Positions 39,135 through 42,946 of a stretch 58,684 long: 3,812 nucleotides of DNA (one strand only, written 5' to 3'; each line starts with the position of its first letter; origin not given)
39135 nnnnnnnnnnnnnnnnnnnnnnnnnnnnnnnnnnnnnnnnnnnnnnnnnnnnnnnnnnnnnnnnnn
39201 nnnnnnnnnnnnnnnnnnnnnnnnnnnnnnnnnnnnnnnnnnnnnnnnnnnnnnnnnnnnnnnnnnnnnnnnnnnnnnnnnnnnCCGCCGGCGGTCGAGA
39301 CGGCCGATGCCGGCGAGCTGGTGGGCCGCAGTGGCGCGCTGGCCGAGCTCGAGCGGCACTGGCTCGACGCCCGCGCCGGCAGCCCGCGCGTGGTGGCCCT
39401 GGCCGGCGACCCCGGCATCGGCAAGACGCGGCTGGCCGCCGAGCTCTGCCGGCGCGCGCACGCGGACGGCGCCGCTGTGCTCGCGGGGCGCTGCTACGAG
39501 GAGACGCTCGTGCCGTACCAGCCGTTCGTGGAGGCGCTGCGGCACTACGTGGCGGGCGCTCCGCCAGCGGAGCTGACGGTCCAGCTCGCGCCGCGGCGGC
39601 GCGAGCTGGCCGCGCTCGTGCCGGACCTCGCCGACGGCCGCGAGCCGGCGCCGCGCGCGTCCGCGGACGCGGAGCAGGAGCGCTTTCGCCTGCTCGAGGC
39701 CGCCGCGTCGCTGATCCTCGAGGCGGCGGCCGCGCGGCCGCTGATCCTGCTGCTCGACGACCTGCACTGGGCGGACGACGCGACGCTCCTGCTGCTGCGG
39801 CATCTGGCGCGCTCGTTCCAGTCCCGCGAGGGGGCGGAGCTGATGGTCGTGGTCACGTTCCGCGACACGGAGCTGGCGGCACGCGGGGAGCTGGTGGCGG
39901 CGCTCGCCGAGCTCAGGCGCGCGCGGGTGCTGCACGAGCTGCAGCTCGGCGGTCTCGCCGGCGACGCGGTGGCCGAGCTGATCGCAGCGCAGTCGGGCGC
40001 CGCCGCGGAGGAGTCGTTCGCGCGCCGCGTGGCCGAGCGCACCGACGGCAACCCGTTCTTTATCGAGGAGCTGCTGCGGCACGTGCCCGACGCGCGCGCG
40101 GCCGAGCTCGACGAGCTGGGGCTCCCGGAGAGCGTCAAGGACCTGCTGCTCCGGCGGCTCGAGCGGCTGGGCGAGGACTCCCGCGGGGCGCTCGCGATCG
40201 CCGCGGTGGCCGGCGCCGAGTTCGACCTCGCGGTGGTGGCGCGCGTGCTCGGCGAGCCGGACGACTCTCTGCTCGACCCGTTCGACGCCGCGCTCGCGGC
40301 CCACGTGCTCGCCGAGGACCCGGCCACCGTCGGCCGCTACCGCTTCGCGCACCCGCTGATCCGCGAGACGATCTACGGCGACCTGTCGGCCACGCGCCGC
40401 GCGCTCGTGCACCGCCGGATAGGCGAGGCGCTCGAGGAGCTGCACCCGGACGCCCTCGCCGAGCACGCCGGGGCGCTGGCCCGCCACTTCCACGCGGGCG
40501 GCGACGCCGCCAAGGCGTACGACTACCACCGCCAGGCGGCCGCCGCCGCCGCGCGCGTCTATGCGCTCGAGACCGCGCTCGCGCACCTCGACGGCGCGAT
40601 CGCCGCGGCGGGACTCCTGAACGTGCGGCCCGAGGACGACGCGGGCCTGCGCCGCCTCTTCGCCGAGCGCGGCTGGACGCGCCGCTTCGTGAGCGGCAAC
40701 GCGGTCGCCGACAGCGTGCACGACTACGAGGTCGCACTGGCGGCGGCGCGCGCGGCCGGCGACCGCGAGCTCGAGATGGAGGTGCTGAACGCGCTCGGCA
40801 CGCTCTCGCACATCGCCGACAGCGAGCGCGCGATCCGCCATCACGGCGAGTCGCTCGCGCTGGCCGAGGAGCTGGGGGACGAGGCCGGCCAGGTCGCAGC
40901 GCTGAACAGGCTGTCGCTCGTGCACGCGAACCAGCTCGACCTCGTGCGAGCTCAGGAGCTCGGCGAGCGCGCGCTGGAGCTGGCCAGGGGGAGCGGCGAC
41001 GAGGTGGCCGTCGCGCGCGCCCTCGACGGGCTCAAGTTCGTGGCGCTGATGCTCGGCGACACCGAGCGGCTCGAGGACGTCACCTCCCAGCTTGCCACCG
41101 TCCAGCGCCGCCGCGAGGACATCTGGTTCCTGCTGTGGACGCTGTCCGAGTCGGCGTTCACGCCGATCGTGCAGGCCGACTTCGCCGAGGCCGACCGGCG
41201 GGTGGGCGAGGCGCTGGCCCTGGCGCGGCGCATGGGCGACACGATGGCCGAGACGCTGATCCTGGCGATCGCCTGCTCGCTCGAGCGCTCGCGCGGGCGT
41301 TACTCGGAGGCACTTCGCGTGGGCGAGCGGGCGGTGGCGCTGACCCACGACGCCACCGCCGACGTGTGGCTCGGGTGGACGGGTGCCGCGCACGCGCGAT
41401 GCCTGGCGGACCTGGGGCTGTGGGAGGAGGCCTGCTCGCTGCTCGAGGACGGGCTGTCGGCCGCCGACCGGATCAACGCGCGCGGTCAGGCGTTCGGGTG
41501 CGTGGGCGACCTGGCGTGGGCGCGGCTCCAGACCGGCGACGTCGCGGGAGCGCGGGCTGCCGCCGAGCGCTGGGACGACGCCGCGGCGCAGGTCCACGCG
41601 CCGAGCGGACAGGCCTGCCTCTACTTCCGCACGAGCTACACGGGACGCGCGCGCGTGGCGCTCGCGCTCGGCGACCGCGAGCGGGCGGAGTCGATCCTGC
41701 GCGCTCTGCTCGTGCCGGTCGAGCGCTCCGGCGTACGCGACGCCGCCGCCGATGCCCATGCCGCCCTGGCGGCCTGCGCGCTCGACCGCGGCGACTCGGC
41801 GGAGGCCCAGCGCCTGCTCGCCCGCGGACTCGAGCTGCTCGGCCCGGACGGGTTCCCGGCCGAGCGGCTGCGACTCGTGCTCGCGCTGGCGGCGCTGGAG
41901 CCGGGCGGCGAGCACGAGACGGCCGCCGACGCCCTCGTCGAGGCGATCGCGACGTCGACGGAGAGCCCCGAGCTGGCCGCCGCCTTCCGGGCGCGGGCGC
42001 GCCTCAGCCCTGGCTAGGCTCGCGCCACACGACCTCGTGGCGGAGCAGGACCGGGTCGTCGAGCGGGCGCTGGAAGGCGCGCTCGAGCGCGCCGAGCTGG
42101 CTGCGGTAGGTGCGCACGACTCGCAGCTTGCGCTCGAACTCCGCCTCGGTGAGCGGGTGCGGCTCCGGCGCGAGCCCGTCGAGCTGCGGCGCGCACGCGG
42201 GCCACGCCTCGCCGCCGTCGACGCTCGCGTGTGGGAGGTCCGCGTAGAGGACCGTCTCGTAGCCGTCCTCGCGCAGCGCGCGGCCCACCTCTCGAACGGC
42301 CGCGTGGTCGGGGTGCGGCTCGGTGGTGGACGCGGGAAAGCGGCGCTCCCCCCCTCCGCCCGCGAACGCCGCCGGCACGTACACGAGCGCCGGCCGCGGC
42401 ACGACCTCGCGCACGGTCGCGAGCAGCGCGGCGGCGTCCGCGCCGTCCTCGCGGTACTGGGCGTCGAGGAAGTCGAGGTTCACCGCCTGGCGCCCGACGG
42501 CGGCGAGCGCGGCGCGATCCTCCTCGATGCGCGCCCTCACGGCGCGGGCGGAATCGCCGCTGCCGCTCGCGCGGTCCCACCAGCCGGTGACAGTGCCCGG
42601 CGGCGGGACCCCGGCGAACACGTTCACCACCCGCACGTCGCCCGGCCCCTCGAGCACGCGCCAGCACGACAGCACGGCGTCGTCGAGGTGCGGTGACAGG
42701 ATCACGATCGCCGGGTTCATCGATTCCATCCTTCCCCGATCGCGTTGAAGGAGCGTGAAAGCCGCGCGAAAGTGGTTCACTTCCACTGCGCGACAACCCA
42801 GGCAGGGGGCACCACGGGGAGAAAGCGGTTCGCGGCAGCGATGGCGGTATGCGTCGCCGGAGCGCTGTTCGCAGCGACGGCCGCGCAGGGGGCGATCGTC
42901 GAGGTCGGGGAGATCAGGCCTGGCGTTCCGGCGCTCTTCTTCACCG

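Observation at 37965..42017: AfsR-like SARP regulator with a class III nucleotidyl cyclase domain inserted between the BTAD and the STAND ATPase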

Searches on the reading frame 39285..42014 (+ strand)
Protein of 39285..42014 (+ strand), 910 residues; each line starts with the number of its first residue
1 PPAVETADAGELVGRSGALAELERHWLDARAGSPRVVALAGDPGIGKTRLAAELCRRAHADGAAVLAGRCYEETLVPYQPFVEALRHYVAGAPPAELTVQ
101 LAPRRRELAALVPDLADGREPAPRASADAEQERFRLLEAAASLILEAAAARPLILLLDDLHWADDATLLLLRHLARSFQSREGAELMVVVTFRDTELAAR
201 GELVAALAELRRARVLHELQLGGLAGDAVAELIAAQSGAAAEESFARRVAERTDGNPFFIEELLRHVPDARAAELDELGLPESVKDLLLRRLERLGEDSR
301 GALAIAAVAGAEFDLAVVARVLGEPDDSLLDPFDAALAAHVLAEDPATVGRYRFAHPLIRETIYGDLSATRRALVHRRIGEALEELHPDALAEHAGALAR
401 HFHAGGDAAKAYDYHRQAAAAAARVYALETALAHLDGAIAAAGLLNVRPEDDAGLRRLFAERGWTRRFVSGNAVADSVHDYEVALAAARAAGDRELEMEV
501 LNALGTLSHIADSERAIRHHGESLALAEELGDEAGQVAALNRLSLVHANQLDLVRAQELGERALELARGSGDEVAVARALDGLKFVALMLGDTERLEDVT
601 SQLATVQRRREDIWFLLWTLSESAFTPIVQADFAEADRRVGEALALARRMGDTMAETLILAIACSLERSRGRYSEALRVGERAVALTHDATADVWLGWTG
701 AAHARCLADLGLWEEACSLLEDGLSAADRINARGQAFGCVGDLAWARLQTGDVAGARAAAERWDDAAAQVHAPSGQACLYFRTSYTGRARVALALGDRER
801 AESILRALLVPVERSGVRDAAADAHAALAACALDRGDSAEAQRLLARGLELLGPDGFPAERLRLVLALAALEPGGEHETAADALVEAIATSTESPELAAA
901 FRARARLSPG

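Call 87: predict_structure(alignment_id=A3)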
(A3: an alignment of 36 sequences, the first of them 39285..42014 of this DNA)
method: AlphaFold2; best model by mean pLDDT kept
length: 910 residues; sequences in the alignment: 36
mean_pLDDT: 89.2   pTM: 0.70
mean pLDDT of the five models: 89.2, 88.7, 88.4, 88.2, 87.4
residues with pLDDT >= 90: 582; 70-90: 268; 50-70: 36; < 50: 24
segments of 3 or more residues with pLDDT < 50: 1-9, 119-127, 272-274
pLDDT, mean of each block of 10 residues (from residue 1): 48 85 95 94 87 90 89 74 86 77 83 68 49 86 91 93 90 89 88 80 88 91 87 78 80 83 67 50 72 85 92 90 90 88 76 83 88 94 92 90 96 95 81 95 96 96 85 80 98 98 93 95 98 96 96 98 96 91 97 97 92 92 97 98 91 91 98 98 93 91 97 98 96 95 98 98 96 95 96 97 95 95 97 96 97 93 94 88 96 95 77
secondary structure, 60 per line:
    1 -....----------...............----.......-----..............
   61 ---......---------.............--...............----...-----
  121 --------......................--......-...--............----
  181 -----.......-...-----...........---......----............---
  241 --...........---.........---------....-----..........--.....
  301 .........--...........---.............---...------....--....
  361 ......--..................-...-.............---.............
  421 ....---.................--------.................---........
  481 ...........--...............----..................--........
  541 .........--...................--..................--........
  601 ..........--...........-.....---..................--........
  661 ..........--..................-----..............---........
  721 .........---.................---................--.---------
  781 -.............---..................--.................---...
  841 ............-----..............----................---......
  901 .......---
elements in order (helices of 4 or more, strands of 3 or more residues): H2-5 H16-30 E35-41 H47-60 E64-69 H79-91 H94-108 H129-150 E153-158 H165-176 E186-192 H202-212 E216-221 H226-237 H243-253 H257-265 H275-278 H284-293 H296-309 E312-314 H315-322 H326-338 E342-344 E351-354 H357-366 H369-386 H392-404 H408-424 H428-444 H453-469 H473-491 H494-508 H513-530 H533-549 H553-570 H573-590 H593-610 H613-623 H625-629 H633-650 H653-670 H673-690 H696-709 H713-729 H733-749 H753-768 H782-794 H798-815 H818-834 H838-852 H858-871 H876-891 H895-907

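Call 90: fold_search(model_id=the predicted structure, library=pdb)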
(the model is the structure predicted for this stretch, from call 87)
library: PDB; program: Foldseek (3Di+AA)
matches with E <= 10: 1547; with E <= 0.001: 228
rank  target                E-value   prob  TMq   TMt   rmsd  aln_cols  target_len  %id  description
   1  6mfv_A                3.0e-13  1.00  0.25  0.34  19.8       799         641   14  Crystal structure of the Signal Transduction ATPase with Numerous Domains (STAND) protein with a tetratricopeptide rep (released 2019-02-20)
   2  9hvq_Q                1.9e-08  1.00  0.27  0.27  27.4       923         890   14  Structure of the transcribing Pol II-DSIF-PAF-SPT6-RECQL5 complex (released 2025-07-16)
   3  9rtt_Q                3.0e-08  1.00  0.27  0.28  29.8       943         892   12  Activated Elongation Complex with IWS1 and ELOF1 (released 2025-09-03)
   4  7t7t_A                4.3e-08  1.00  0.28  0.51  18.4       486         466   12  Structure of TSK/BRU1 bound to histone H3.1 (released 2022-03-30)
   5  4a1s_A                9.9e-08  1.00  0.16  0.34  13.8       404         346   17  Crystallographic structure of the Pins:Insc complex (released 2012-03-28)
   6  3sf4_B                1.2e-07  1.00  0.23  0.51   8.9       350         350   19  Crystal structure of the complex between the conserved cell polarity proteins Inscuteable and LGN (released 2011-11-23)
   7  4a1s_B                1.2e-07  1.00  0.24  0.55   7.9       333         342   21  Crystallographic structure of the Pins:Insc complex (released 2012-03-28)
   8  3sf4_C                1.5e-07  1.00  0.23  0.53   8.9       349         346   18  Crystal structure of the complex between the conserved cell polarity proteins Inscuteable and LGN (released 2011-11-23)
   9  6hc2_C                1.9e-07  1.00  0.25  0.51   8.0       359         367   20  Crystal structure of NuMA/LGN hetero-hexamers (released 2019-05-29)
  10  5a6c_A                2.1e-07  1.00  0.24  0.50   7.4       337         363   20  Concomitant binding of Afadin to LGN and F-actin directs planar spindle orientation (released 2015-12-30)
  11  5a6c_B                2.2e-07  1.00  0.24  0.47   7.8       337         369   19  Concomitant binding of Afadin to LGN and F-actin directs planar spindle orientation (released 2015-12-30)
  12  8fgw_D                2.3e-07  1.00  0.30  0.23  24.7      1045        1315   11  Human IFT-A complex structures provide molecular insights into ciliary transport (released 2023-02-22)
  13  4wnd_A                2.6e-07  1.00  0.24  0.51   7.7       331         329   20  Crystal structure of the TPR domain of LGN in complex with Frmpd4/Preso1 at 1.5 Angstrom resolution (released 2015-09-16)
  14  3sf4_A                2.7e-07  1.00  0.23  0.51   9.2       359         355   18  Crystal structure of the complex between the conserved cell polarity proteins Inscuteable and LGN (released 2011-11-23)
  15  5a7d_H                2.9e-07  1.00  0.23  0.51   8.5       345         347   20  Tetrameric assembly of LGN with Inscuteable (released 2016-08-03)
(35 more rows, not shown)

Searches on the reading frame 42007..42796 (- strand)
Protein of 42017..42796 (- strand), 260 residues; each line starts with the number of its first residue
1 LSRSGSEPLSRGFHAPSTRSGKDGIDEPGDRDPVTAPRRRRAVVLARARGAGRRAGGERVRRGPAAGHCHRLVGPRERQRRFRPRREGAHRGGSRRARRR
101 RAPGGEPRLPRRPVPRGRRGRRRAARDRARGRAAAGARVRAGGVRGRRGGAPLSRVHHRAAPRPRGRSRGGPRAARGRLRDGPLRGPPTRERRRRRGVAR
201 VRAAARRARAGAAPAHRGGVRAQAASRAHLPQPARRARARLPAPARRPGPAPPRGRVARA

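Call 17: search_protein_families(library=pfam, proteins=[window:42017-42796:-], max_evalue=0.001)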
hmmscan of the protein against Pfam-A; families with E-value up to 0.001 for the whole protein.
window:42017-42796:- (260 aa): 0 families

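Call 42: search_protein_families(library=ncbifam, proteins=[window:42007-42720:-], max_evalue=0.01)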
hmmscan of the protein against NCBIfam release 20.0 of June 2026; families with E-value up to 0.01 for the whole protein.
window:42007-42720:- (238 aa): 0 families

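Call 79: search_protein_families(library=pfam, proteins=[window:42007-42720:-], max_evalue=0.1)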
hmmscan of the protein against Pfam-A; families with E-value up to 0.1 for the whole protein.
window:42007-42720:- (238 aa): 1 family
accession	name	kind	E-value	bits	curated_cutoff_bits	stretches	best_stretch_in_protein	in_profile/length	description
PF02585.22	PIG-L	-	2.5e-08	34.9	28.2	1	7-148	2-127/129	GlcNAc-PI de-N-acetylase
